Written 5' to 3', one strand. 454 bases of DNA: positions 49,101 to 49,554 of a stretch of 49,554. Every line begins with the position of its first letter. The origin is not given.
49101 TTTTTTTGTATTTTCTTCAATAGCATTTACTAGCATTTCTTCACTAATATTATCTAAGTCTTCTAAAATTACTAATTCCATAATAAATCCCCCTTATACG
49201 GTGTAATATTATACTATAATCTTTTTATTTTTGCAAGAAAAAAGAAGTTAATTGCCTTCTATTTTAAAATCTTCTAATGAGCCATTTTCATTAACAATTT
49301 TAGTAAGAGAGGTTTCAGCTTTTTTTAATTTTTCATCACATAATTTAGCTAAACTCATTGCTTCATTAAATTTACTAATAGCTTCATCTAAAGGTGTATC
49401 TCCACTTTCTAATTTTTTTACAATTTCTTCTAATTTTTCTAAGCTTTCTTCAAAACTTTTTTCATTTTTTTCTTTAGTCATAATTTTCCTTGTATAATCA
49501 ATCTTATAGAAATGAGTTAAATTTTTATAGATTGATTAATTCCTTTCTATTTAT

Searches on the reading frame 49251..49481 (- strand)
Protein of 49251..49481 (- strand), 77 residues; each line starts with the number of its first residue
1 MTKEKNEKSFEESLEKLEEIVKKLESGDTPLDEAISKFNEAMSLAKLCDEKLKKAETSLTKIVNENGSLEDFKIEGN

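Call 64: search_protein_families(library=pfam, proteins=[window:49251-49481:-], max_evalue=0.01)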
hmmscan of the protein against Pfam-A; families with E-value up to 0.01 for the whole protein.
seq(77 aa): 1 family
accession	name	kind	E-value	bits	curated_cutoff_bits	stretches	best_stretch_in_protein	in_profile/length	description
PF02609.21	Exonuc_VII_S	-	1.3e-19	70.3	24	1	10-60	1-51/52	Exonuclease VII small subunit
